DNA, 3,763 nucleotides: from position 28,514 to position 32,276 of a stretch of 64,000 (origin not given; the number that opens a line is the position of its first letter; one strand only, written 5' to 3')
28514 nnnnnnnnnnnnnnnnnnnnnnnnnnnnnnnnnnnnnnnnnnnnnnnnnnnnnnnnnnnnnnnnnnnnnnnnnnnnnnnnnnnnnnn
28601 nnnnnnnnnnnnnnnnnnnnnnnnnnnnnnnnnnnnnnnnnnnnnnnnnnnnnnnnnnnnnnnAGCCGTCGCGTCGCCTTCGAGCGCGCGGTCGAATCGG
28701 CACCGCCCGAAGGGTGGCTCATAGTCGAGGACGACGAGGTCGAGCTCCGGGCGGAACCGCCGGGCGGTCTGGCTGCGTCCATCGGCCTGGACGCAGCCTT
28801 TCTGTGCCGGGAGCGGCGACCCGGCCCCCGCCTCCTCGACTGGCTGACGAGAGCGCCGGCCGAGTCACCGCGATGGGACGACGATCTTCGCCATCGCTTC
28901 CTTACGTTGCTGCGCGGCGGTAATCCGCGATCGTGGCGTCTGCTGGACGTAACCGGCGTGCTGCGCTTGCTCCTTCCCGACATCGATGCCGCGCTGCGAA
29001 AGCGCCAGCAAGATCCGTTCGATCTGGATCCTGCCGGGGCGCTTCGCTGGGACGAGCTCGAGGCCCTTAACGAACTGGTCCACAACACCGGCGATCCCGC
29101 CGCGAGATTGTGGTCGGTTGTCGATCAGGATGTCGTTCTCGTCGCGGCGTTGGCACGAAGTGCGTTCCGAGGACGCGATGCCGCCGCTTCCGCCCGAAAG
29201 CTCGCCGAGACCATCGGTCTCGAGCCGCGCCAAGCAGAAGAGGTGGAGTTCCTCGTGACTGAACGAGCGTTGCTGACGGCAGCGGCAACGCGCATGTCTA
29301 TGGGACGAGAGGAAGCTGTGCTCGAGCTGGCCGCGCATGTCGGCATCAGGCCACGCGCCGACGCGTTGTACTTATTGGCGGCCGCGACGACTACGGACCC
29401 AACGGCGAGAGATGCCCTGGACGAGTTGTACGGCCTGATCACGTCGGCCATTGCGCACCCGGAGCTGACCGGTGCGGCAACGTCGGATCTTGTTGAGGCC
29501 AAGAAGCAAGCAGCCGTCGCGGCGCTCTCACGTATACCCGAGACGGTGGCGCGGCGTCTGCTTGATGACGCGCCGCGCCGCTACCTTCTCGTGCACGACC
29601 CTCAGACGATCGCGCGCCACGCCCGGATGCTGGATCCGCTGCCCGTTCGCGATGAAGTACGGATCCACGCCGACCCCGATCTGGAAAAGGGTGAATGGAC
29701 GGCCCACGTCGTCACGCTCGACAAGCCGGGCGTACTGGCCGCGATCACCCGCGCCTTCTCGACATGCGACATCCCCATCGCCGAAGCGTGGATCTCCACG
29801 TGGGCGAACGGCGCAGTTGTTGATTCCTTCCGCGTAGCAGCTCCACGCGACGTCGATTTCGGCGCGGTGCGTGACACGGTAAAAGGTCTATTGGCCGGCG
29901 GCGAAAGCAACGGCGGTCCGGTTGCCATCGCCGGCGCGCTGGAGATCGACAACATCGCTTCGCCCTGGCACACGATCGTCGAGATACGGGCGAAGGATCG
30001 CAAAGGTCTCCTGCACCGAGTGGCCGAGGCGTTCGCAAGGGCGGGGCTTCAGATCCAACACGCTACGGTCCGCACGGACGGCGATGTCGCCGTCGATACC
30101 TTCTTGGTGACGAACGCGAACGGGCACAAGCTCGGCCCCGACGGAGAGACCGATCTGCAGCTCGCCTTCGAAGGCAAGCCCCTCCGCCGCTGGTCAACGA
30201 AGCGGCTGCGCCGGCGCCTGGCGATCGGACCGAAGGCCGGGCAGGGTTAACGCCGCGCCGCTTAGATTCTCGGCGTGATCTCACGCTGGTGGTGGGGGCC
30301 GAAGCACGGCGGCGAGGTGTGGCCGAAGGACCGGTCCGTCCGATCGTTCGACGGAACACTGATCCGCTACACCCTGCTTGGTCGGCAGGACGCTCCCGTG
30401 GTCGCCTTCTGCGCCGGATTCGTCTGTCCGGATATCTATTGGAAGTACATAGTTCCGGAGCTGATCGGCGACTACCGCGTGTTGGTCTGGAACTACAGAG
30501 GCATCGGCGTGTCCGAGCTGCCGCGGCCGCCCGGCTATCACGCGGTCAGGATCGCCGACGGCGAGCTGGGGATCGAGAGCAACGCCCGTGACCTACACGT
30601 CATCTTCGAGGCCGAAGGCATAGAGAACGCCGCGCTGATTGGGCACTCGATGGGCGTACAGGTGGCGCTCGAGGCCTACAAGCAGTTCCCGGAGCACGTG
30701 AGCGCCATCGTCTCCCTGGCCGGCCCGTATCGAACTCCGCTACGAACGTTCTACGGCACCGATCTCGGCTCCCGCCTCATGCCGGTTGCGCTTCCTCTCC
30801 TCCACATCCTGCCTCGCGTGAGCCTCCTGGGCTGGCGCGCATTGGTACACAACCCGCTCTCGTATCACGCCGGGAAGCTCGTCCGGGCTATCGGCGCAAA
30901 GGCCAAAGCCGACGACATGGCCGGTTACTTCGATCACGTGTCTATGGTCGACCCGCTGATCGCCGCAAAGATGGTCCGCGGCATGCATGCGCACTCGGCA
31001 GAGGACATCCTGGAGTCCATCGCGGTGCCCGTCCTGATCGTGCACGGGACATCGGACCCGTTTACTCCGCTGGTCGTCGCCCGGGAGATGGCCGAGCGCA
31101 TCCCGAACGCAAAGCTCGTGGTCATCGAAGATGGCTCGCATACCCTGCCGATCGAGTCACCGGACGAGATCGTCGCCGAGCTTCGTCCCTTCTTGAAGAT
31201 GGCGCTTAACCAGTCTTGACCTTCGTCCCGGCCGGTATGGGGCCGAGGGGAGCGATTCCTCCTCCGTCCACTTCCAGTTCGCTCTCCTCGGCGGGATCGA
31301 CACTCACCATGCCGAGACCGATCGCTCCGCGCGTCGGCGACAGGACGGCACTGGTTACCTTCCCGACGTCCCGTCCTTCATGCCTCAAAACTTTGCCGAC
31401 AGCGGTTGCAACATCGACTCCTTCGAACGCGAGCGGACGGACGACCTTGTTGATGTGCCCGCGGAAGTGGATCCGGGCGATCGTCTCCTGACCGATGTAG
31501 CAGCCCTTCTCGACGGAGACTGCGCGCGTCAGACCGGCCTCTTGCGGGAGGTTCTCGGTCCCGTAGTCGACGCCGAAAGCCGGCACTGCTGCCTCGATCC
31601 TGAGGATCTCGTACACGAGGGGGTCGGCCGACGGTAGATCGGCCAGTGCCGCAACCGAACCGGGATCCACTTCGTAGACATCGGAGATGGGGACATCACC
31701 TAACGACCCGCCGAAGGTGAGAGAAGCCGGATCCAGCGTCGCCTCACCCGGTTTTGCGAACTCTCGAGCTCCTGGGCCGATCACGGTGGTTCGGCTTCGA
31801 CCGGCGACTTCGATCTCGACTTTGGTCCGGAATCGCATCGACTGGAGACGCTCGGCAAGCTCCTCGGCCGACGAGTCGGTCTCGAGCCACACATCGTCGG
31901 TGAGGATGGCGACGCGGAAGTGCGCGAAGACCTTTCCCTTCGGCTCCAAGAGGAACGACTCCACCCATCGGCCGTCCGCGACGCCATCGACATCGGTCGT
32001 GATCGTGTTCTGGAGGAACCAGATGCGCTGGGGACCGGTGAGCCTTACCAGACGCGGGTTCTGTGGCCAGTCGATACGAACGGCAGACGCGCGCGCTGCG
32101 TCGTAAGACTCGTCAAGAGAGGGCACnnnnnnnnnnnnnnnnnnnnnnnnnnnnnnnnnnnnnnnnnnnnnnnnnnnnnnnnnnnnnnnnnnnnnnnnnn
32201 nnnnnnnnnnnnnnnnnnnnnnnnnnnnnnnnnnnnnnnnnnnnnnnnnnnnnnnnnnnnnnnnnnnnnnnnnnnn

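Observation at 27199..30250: Cation/proton antiporter fused to a catalytically dead GlnD-like HD + 2xACT module, co-transcribed with a receiver-less OmpR-type regulator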

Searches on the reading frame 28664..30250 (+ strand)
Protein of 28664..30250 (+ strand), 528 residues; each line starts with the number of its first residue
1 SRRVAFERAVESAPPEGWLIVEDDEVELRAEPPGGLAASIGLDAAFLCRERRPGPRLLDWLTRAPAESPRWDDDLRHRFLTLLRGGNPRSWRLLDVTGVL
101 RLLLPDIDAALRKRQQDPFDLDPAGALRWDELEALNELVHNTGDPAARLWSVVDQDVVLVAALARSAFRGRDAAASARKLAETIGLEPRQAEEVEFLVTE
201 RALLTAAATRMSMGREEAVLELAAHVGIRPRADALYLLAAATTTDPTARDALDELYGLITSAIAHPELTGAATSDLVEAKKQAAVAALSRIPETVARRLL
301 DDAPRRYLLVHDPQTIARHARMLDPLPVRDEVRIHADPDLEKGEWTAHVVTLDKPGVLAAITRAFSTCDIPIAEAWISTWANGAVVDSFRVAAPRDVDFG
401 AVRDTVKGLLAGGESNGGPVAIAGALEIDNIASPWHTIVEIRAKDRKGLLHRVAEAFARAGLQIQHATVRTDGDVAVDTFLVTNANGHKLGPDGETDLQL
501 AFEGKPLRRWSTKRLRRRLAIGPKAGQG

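Call 19: find_related_loci(query=A1, collection=genome_contigs, flank=10000)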
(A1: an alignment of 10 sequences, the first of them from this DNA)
Query A1 (514 aa) in genome_contigs; peptide patterns used: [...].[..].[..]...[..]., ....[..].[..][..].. (x = any residue, [..] = any of these).
185 stretches matched a pattern; 177 encode a relative of the query (tblastn E <= 1e-3); the best 80 are kept; 80 distinct loci.
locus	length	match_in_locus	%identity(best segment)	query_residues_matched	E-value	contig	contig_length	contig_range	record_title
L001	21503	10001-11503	76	2-504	0e+0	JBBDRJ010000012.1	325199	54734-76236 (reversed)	MAG: Actinomycetota bacterium isolate LejiaC_65_31 Lejia_C_36_length_325199_cov_18, whole genome shotgun sequence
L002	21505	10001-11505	80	2-503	0e+0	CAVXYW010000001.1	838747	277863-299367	MAG: uncultured Actinomycetes bacterium isolate MFD04212.bin.2.12 genome assembly, contig: contig_1248, whole genome sho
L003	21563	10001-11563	58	1-514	0e+0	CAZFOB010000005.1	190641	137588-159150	MAG TPA_asm: uncultured Actinomycetes bacterium isolate SRP136066_co1_427 genome assembly, contig: NODE_23_length_190641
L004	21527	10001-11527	57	1-511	1e-163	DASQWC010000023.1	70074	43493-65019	MAG TPA_asm: Actinomycetota bacterium isolate SMAG_U11003 k141_6843, whole genome shotgun sequence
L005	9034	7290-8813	50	1-504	1e-141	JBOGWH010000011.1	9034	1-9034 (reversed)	MAG: Actinomycetota bacterium isolate SC-S_metawrap_bin.33 k127_5956358, whole genome shotgun sequence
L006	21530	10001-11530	48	3-491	8e-134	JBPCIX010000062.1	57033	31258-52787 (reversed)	MAG: Actinomycetota bacterium isolate TH_ant_mag_11 S1Ck127_4246618_flag_1_multi_31.9935_len_57033, whole genome shotgun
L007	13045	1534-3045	48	3-503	5e-132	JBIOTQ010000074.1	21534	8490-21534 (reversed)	MAG: Actinomycetota bacterium isolate MAG156 k127_257898, whole genome shotgun sequence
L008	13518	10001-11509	49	1-500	7e-126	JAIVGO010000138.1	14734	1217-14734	MAG: Actinomycetota bacterium isolate MAG113 MTG113_1102, whole genome shotgun sequence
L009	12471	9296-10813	37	3-510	1e-79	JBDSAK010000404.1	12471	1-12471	MAG: Mycobacteriales bacterium isolate cluster1_bin.108 k127_5442119, whole genome shotgun sequence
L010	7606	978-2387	39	3-476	1e-78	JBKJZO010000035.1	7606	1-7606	MAG: Mycobacteriales bacterium isolate swi_bin.249 S1Ck127_10155483_flag_1_multi_9.0000_len_7606, whole genome shotgun s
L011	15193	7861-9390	38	3-510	3e-77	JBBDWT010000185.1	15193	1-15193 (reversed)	MAG: Acidimicrobiia bacterium isolate LejiaD_71_17 Lejia_D_6186_length_15193_cov_9, whole genome shotgun sequence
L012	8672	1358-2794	37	3-476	1e-76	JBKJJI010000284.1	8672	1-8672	MAG: Acidimicrobiia bacterium isolate ant_bin.2 S1Ck117_4251167_flag_1_multi_14.0000_len_8672, whole genome shotgun sequ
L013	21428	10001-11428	39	3-476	3e-76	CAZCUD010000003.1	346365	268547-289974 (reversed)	MAG TPA_asm: uncultured Bifidobacteriaceae bacterium isolate binchicken_co179_372 genome assembly, contig: NODE_110_leng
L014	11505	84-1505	37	4-476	2e-76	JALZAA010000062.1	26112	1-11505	MAG: Actinomycetota bacterium isolate KAP bin79 SD1490-92_k127_374675, whole genome shotgun sequence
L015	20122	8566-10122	36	1-514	6e-76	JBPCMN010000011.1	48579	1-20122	MAG: Acidimicrobiia bacterium isolate TH_ant_mag_105 S1Ck127_5643103_flag_1_multi_25.9948_len_48579, whole genome shotgu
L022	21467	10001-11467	35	3-479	7e-69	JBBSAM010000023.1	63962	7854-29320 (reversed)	MAG: Acidimicrobiia bacterium isolate La6_maxbin2.368 La6_maxbin2.368_K_2478790_L_63962_cov_66.0208, whole genome shotgu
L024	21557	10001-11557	35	1-501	2e-68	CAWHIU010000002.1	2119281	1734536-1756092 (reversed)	MAG: uncultured Actinomycetes bacterium isolate MFD02134.bin.2.142 genome assembly, contig: contig_15462, whole genome s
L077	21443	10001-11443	34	3-477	1e-57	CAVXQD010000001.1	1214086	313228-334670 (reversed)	MAG: uncultured Acidimicrobiales bacterium isolate MFD04651.bin.1.175 genome assembly, contig: contig_10033, whole genom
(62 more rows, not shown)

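Call 26: search_solved_structures(query=window:28664-30250:+, max_evalue=1)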
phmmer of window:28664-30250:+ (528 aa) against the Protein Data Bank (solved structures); distinct sequences matched with E-value up to 1: 4.
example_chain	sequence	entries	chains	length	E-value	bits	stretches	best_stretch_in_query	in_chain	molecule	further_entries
9dtk_A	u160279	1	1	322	0.3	13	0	410-469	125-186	UDP-N-acetylenolpyruvoylglucosamine reductase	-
3j6u_L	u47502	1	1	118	0.32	12.9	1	28-70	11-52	Fab 5J7 light chain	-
9mq0_L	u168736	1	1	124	0.51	12.2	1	31-70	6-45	PAS5 Fv Light chain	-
9q7y_C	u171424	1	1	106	0.55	12.1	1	30-70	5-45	MEDI3622 Fab Light Chain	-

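Call 51: predict_structure(alignment_id=A4)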
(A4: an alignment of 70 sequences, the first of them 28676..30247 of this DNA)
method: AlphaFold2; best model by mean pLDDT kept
length: 524 residues; sequences in the alignment: 70
mean_pLDDT: 92.0   pTM: 0.81
mean pLDDT of the five models: 92.0, 91.5, 91.2, 90.9, 90.1
residues with pLDDT >= 90: 429; 70-90: 61; 50-70: 27; < 50: 7
segments of 3 or more residues with pLDDT < 50: 1-5
pLDDT, mean of each block of 10 residues (from residue 1): 59 96 96 97 98 97 93 98 97 97 96 89 96 97 97 99 96 98 98 97 76 86 96 98 94 93 82 94 96 95 93 97 97 96 97 95 95 93 96 97 89 85 91 94 91 94 90 94 91 95 69 59 47
secondary structure, 60 per line:
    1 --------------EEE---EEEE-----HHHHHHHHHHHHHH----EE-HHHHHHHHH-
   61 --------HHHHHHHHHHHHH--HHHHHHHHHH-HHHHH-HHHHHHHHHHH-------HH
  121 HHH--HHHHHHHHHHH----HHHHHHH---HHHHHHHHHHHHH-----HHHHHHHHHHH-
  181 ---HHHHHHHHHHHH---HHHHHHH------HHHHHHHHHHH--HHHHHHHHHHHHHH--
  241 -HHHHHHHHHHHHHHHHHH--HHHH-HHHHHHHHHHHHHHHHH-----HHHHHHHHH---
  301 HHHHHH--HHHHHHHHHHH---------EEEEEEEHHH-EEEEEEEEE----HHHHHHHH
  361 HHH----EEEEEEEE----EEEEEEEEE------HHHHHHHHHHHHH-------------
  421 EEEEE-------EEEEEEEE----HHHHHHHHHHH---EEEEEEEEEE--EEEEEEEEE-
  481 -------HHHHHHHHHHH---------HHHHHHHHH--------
elements in order: E15-17 E21-24 H30-43 H51-59 H69-81 H84-93 H95-99 H101-111 H119-123 H126-136 H141-147 H151-163 H169-179 H184-195 H199-205 H212-222 H225-238 H242-259 H262-265 H267-283 H289-297 H301-306 H309-319 E329-335 E340-348 H353-363 E368-375 E380-388 H395-407 E421-425 E433-440 H445-455 E459-468 E471-479 H488-498 H508-516

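Call 54: fold_search(model_id=the predicted structure, library=pdb)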
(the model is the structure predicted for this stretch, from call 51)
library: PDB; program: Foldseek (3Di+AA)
matches with E <= 10: 485; with E <= 0.001: 0
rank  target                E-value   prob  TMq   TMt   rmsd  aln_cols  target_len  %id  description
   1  3wfs_D                2.7e-03  1.00  0.36  0.42   5.3       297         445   13  tRNA processing enzyme complex 3 (released 2014-01-01)
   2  3wfs_C                2.9e-03  1.00  0.34  0.40   4.8       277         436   16  tRNA processing enzyme complex 3 (released 2014-01-01)
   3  3wfq_G                3.5e-03  1.00  0.35  0.41   4.9       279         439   15  tRNA processing enzyme complex 1 (released 2014-01-01)
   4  3wfr_H                3.8e-03  1.00  0.35  0.39   5.0       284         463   15  tRNA processing enzyme complex 2 (released 2014-01-01)
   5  3wfq_E                4.3e-03  1.00  0.36  0.41   4.6       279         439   14  tRNA processing enzyme complex 1 (released 2014-01-01)
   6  3wfr_E                4.3e-03  1.00  0.35  0.41   4.7       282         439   14  tRNA processing enzyme complex 2 (released 2014-01-01)
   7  3wfp_B                5.6e-03  1.00  0.33  0.38   5.2       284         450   15  tRNA processing enzyme (apo form 2) (released 2014-01-01)
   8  3wfq_F                6.1e-03  1.00  0.35  0.40   5.7       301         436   13  tRNA processing enzyme complex 1 (released 2014-01-01)
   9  3wfr_G                8.5e-03  1.00  0.32  0.36   4.9       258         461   16  tRNA processing enzyme complex 2 (released 2014-01-01)
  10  3wfp_A                9.7e-03  1.00  0.33  0.38   5.2       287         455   13  tRNA processing enzyme (apo form 2) (released 2014-01-01)
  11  8y1j_A                1.2e-02  1.00  0.20  0.21  13.0       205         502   13  Structure of the pyridoxal 5'-phosphate-dependent (PLP) threonine deaminase ilvA1 from Pseudomonas aeruginosa PAO1 (released 2024-05-22)
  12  3wfo_C                1.5e-02  1.00  0.35  0.42   4.8       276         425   16  tRNA processing enzyme (apo form 1) (released 2014-01-01)
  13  3wfr_F                1.7e-02  1.00  0.34  0.40   4.8       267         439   14  tRNA processing enzyme complex 2 (released 2014-01-01)
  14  3wfp_E                1.8e-02  1.00  0.34  0.42   4.9       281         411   15  tRNA processing enzyme (apo form 2) (released 2014-01-01)
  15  3wfp_C                1.8e-02  1.00  0.33  0.41   5.0       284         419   15  tRNA processing enzyme (apo form 2) (released 2014-01-01)
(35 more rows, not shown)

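Call 65: search_protein_families(library=pfam, proteins=[L077:11809-14517:+, L077:9839-11539:+, L077:7510-8736:+, L077:8718-9398:-, L022:11576-13390:+, L024:12121-12846:-], max_evalue=0.01)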
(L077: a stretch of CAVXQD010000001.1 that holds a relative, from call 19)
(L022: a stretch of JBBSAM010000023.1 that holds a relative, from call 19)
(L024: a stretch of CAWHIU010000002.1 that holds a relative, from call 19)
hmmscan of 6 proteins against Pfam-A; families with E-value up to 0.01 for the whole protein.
L077:11809-14517:+ (902 aa): 3 families
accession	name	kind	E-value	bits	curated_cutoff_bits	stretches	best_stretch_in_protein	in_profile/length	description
PF00563.25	EAL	-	8.4e-62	209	31.3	1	646-882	3-235/236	EAL domain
PF00990.26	GGDEF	-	2.5e-33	115.6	23.8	1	469-623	1-159/161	Diguanylate cyclase, GGDEF domain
PF00672.30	HAMP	-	1.1e-06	29.3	25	1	363-413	3-52/53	HAMP domain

L077:9839-11539:+ (566 aa): 4 families
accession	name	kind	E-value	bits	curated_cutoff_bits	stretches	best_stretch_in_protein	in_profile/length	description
PF01842.31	ACT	-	7.5e-11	42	27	1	483-533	3-56/66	ACT domain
PF22754.3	bHLH-TF_ACT-like_plant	-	2.7e-06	28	27.6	1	483-529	13-58/75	Plant bHLH transcription factor, ACT-like domain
PF13291.12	ACT_4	-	0.00058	20.9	27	0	484-520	10-48/80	ACT domain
PF24931.1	ACT_ACR9_3rd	-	0.0022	18.5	27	1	470-530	2-64/98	ACR9-like, ACT-like domain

L077:7510-8736:+ (408 aa): 3 families
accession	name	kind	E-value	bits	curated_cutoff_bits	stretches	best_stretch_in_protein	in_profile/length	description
PF00512.31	HisKA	-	3.3e-12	46.7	26.9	1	205-264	1-63/66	His Kinase A (phospho-acceptor) domain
PF01590.32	GAF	-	7.8e-09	36.6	22.4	1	52-183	13-133/133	GAF domain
PF13185.12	GAF_2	-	1e-05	26.2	28.6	1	57-183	19-135/136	GAF domain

L077:8718-9398:- (226 aa): 2 families
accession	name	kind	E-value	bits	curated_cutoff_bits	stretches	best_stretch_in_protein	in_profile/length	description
PF00072.30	Response_reg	-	7.6e-25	87.7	30.2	1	6-114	1-110/111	Response regulator receiver domain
PF00486.34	Trans_reg_C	-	9.2e-23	80.6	26.2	1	151-224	3-77/77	Transcriptional regulatory protein, C terminal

L022:11576-13390:+ (604 aa): 2 families
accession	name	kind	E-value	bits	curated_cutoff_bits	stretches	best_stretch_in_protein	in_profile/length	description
PF01968.24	Hydantoinase_A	-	2e-75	254.2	22.9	1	183-454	1-289/291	Hydantoinase/oxoprolinase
PF05378.19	Hydant_A_N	-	1.6e-42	145.7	25.2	1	2-163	1-174/176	Hydantoinase/oxoprolinase N-terminal region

L024:12121-12846:- (241 aa): 1 family
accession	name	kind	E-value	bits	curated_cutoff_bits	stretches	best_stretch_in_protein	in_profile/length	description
PF04264.18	YceI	-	1.7e-22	80.8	23.7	1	78-238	6-150/150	YceI-like domain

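Call 74: search_protein_representatives(protein=window:28676-30247:+)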
Query: 524 residues. Proteins with E-value up to 0.001 (for the whole library): 3250; up to 1e-10: 880; up to 1e-30: 139. The best 150 are listed.
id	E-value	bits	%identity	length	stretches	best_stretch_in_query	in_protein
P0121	6.1e-135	467.3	48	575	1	3-507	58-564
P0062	8.1e-123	427.3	47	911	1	9-511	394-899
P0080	2.3e-112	392.8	48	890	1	9-501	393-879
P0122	9.7e-91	321.5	50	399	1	142-507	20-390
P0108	3.2e-87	309.9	41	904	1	11-503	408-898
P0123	1.3e-80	288.1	56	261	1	256-513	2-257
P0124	1.6e-80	287.7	45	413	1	117-506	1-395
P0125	2.8e-80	286.9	38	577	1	3-514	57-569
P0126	4.1e-77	276.5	40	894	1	8-505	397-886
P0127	6.3e-77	275.9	48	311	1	209-508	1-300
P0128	4.4e-75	269.8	40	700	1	9-487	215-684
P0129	2.3e-73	264.1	44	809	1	75-502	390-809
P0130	5.5e-72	259.6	37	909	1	8-508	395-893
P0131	8.0e-72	259.1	39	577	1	8-508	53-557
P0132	4.7e-71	256.5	41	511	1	22-507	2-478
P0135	3.4e-68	247.1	36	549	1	6-519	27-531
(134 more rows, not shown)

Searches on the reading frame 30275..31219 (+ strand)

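Call 12: search_protein_families(library=pfam, proteins=[window:30275-31219:+], max_evalue=0.001)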
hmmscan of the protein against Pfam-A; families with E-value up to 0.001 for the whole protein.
window:30275-31219:+ (314 aa): 7 families
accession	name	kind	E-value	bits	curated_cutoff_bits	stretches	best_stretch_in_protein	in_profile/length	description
PF00561.26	Abhydrolase_1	-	6e-22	78.9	25.8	2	52-150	13-102/245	alpha/beta hydrolase fold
PF12697.13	Abhydrolase_6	-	1.9e-16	61.8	26.3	1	46-301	4-216/217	Alpha/beta hydrolase family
PF12146.15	Hydrolase_4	-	3.9e-12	46.4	27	1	66-295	31-238/239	Serine aminopeptidase, S33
PF08386.16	Abhydrolase_4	-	1.4e-08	35.2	21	1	247-293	31-77/103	TAP-like protein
PF20408.4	Abhydrolase_11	-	7.4e-05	23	27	0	244-291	121-167/193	Alpha/beta hydrolase domain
PF07819.20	PGAP1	-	0.00048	20.4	24.3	0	116-159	90-136/233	PGAP1-like alpha/beta domain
PF02230.22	Abhydrolase_2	-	0.00074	19.9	23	0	117-153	105-141/217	Phospholipase/Carboxylesterase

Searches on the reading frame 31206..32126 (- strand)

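Call 12: search_protein_families(library=pfam, proteins=[window:31206-32126:-], max_evalue=0.001)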
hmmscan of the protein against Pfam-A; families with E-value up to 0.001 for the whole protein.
window:31206-32126:- (306 aa): 3 families
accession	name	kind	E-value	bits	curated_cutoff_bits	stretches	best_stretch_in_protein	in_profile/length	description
PF01571.26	GCV_T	-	2.8e-10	40.3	25.6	1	27-126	51-154/255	Aminomethyltransferase folate-binding domain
PF08669.17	GCV_T_C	-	4.3e-07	30.2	25.9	1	245-287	19-63/80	Glycine cleavage T-protein C-terminal barrel domain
PF25455.1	Beta-barrel_CAF17_C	-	0.0007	19.7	25.7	0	230-289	6-58/70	CAF17, C-terminal beta-barrel domain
